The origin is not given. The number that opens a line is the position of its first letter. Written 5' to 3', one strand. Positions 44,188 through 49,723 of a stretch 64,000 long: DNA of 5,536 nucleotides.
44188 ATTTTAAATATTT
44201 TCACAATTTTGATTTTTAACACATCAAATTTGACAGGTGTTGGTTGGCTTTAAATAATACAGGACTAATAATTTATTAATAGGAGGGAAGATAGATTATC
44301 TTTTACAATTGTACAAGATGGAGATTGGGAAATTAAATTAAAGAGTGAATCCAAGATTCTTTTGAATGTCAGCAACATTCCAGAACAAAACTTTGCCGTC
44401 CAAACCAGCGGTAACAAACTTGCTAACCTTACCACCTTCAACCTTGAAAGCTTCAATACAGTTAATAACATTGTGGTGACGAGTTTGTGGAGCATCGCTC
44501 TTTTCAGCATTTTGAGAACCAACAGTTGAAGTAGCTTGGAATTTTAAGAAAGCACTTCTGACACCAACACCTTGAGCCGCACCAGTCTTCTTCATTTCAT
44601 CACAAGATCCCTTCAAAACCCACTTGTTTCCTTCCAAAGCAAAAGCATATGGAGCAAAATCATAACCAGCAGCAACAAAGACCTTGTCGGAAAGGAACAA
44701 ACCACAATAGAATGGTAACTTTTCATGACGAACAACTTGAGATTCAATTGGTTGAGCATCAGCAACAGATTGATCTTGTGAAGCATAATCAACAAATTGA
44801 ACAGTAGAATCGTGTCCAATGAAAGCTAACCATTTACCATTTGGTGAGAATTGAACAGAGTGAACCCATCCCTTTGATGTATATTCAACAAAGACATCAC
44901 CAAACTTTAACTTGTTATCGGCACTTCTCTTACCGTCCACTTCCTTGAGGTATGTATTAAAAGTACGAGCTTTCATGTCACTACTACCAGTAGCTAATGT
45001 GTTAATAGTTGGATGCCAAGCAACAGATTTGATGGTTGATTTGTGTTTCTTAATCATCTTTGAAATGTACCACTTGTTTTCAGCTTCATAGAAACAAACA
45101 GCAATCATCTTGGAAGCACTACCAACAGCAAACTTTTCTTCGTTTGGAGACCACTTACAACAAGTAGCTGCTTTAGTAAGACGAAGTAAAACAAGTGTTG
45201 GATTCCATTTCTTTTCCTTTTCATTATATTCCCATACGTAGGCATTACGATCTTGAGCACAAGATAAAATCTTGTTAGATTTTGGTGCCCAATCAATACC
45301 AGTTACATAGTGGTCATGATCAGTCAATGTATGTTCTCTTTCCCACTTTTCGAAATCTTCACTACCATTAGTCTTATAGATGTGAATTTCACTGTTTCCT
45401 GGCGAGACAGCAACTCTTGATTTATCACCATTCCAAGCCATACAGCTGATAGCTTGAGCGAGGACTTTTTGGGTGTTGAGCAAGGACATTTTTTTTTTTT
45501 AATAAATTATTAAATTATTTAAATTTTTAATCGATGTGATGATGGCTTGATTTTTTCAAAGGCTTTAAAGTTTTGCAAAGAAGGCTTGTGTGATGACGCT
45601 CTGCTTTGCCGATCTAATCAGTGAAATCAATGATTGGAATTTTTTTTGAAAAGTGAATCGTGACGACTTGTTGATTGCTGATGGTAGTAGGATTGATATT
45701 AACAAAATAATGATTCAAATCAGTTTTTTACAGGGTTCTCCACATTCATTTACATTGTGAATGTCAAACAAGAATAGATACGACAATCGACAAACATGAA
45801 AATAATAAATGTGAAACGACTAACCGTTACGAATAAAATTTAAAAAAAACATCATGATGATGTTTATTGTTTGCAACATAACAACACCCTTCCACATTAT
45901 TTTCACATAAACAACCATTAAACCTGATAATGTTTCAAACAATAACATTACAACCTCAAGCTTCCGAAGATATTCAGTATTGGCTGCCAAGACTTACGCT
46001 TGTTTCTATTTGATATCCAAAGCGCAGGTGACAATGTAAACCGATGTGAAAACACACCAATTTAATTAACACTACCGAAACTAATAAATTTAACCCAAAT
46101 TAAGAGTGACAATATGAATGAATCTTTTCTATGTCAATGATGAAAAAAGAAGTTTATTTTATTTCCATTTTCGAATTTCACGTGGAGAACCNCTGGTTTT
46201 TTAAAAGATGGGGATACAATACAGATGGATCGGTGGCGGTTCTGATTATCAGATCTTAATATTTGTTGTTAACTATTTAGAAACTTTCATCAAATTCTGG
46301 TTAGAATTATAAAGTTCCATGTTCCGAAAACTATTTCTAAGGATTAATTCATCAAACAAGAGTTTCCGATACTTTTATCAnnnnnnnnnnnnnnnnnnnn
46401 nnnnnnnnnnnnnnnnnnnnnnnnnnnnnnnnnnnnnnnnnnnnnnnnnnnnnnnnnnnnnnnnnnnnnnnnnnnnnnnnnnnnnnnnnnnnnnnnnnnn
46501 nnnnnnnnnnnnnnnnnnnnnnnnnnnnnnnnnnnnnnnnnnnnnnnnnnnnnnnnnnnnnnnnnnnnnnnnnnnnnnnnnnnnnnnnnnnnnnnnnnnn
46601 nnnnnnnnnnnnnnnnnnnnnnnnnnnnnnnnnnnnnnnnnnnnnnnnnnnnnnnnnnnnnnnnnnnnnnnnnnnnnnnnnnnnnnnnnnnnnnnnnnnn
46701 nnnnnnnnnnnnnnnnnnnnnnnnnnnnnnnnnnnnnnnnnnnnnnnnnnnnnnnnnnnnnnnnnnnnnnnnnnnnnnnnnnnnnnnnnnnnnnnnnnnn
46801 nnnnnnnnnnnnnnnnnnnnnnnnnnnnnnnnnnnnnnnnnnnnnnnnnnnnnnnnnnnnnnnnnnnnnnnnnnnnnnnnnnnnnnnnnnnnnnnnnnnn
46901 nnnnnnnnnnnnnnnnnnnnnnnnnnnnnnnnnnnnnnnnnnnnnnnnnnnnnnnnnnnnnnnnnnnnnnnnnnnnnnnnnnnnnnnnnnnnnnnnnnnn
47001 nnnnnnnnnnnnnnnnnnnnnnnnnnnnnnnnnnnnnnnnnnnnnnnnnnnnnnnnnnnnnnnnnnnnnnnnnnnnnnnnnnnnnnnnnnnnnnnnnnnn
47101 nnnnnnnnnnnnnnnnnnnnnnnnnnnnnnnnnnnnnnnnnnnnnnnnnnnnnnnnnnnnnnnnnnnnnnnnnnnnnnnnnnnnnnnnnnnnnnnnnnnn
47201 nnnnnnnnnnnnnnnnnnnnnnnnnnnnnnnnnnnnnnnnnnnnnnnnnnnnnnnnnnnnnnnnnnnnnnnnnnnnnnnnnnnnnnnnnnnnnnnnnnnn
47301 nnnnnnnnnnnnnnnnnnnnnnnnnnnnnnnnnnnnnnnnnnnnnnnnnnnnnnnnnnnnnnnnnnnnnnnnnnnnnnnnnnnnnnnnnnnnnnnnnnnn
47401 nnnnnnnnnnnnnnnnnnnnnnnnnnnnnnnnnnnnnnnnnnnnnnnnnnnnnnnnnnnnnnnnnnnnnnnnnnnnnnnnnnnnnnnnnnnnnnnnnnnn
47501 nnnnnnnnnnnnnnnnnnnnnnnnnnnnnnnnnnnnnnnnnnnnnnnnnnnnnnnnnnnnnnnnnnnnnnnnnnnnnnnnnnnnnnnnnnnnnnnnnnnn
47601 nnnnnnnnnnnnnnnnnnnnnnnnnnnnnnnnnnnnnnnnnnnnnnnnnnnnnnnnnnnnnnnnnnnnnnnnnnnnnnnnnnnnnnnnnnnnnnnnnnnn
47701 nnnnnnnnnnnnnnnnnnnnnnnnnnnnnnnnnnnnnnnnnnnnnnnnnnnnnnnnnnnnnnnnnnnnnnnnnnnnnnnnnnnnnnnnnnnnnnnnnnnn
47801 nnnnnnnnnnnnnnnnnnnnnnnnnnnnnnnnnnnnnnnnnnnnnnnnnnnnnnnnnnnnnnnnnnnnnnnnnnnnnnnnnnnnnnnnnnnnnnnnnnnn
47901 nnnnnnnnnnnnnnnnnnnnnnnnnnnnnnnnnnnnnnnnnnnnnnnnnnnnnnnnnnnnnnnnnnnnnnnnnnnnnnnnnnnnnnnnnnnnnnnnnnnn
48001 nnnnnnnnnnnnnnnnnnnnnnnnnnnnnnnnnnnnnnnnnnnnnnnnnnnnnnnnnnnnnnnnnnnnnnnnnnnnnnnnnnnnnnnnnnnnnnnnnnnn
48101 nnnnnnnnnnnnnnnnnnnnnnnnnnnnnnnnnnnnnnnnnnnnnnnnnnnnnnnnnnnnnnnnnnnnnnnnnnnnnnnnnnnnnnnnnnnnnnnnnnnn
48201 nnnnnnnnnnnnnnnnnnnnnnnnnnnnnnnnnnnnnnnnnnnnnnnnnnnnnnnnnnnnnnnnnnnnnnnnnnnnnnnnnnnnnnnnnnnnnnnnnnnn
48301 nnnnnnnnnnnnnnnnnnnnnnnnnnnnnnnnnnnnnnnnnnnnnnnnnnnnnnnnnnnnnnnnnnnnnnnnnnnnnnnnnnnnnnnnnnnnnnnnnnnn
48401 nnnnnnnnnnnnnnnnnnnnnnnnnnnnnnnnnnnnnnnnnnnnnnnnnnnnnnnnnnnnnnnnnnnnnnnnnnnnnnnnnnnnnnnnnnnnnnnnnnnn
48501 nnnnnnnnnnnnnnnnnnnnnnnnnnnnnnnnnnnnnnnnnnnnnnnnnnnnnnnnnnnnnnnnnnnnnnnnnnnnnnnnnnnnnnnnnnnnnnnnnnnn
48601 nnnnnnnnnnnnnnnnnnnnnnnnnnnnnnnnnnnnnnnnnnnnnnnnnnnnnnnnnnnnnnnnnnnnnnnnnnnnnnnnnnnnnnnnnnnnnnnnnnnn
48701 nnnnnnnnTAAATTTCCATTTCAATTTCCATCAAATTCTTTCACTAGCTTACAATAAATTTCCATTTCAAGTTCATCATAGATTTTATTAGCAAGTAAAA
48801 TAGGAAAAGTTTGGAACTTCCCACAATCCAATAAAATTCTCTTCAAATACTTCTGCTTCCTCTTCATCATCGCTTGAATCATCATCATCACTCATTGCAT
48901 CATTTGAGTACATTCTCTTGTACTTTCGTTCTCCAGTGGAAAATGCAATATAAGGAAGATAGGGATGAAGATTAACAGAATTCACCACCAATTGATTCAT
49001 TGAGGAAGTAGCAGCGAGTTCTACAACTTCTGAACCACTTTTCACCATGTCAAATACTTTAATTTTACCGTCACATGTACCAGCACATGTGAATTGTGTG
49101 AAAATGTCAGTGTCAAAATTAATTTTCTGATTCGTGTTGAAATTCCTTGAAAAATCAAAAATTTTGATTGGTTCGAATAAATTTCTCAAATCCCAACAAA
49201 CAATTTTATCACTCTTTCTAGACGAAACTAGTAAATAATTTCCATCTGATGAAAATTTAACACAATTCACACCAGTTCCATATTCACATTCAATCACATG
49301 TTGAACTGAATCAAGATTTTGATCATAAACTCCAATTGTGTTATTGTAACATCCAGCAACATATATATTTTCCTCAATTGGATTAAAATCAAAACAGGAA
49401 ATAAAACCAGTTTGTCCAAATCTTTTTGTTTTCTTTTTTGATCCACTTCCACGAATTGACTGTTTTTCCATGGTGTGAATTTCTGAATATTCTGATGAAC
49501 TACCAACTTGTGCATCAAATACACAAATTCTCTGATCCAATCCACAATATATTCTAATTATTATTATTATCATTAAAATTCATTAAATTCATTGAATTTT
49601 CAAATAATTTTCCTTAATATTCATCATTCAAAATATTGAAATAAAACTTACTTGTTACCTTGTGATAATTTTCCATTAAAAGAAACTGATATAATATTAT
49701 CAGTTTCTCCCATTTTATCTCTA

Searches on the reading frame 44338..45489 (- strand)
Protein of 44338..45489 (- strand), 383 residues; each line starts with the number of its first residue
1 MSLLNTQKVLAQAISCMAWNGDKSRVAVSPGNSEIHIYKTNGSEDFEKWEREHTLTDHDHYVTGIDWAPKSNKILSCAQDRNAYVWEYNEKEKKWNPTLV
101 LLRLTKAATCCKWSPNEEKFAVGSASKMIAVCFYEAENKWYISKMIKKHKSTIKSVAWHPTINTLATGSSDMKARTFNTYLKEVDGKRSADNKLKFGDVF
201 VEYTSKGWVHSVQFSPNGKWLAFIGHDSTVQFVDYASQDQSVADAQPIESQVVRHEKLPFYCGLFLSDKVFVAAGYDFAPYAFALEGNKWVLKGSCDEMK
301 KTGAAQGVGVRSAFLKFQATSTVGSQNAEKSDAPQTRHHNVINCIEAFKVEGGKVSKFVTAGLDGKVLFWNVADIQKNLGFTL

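Call 76: search_protein_families(library=pfam, proteins=[window:44338-45489:-], max_evalue=0.00001)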
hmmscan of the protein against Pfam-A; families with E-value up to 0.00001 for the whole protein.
window:44338-45489:- (383 aa): 21 families
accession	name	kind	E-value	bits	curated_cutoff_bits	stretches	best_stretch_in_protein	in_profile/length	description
PF23414.1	Beta-prop_EML_2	-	4.8e-25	88.9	90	2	69-179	8-110/266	Echinoderm microtubule-associated protein second beta-propeller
PF00400.38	WD40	-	8.7e-25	86.5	27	0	50-86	2-38/39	WD domain, G-beta repeat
PF25174.1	Beta-prop_THOC3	-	5.3e-22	78.5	305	2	106-241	3-123/272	THOC3 beta-propeller domain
PF25173.1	Beta-prop_WDR3_1st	-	1.1e-18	68.1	154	2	100-239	24-146/184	WDR3 first beta-propeller domain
PF24814.1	WD40_Prp19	-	5.4e-17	62.2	320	1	12-234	7-205/281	Prp19 WD40 domain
PF24807.1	WD40_CDC20-Fz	-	8.2e-17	61.9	200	1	11-180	51-210/292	CDC20/Fizzy WD40 domain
PF24817.1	WD40_WDHD1_1st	-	2.6e-16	60.1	109.9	1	103-167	220-282/291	WDHD1 first WD40 domain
PF23775.1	Beta-prop_RIG_2nd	-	1.9e-15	57.4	80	1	3-122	157-274/278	RIG second beta-propeller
PF24105.1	Beta-prop_CAF1B_HIR1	-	8.7e-14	51.7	80.5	1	113-221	138-252/383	CAF1B/HIR1 beta-propeller domain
PF25172.1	Beta-prop_WDR3_2nd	-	1.7e-13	50.9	140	1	105-231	38-158/293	WDR3 second beta-propeller domain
PF12894.13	ANAPC4_WD40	-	6.3e-13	49.2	22.9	0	112-184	2-72/91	Anaphase-promoting complex subunit 4 WD40 domain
PF25175.1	Beta-prop_WDR5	-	2.9e-11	43.6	250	0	101-174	6-76/296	WDR5 beta-propeller domain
PF25460.1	Beta-prop_Aladin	-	3.2e-11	43.4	171.1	1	58-229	108-281/340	Aladin seven-bladed propeller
PF21029.3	RMC1_N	-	8.2e-10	39.2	27.3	0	202-248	35-81/119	Regulator of MON1-CCZ1 complex, N-terminal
PF23389.1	Beta-prop_WDR19_1st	-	1.1e-09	38.2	27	1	17-172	3-144/325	WDR19 first beta-propeller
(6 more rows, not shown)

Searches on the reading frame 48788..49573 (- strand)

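Call 95: search_protein_families(library=pfam, proteins=[window:48788-49573:-], max_evalue=0.00001)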
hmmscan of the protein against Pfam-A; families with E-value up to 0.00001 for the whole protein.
window:48788-49573:- (261 aa): 9 families
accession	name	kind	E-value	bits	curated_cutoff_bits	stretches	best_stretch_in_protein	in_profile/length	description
PF25174.1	Beta-prop_THOC3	-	4e-11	42.9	305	1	24-210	20-187/272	THOC3 beta-propeller domain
PF00400.38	WD40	-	1.7e-10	41.4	27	0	100-128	12-39/39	WD domain, G-beta repeat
PF24814.1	WD40_Prp19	-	7.3e-10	38.8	320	1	58-188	138-258/281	Prp19 WD40 domain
PF24817.1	WD40_WDHD1_1st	-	2.5e-08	33.9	109.9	0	47-131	170-253/291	WDHD1 first WD40 domain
PF23414.1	Beta-prop_EML_2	-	2.5e-07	30.8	90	1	67-191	9-125/266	Echinoderm microtubule-associated protein second beta-propeller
PF25171.1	Beta-prop_WDR36-Utp21_1st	-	2e-06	27.9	80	0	58-131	153-224/266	WDR36/Utp21 first beta-propeller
PF25173.1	Beta-prop_WDR3_1st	-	3.2e-06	27.4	154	0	53-130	27-101/184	WDR3 first beta-propeller domain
PF23609.1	Beta-prop_EIPR1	-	5.1e-06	26.6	54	0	43-130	145-235/280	EIPR1 beta-propeller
PF24807.1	WD40_CDC20-Fz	-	7.9e-06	25.8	200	0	71-185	22-129/292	CDC20/Fizzy WD40 domain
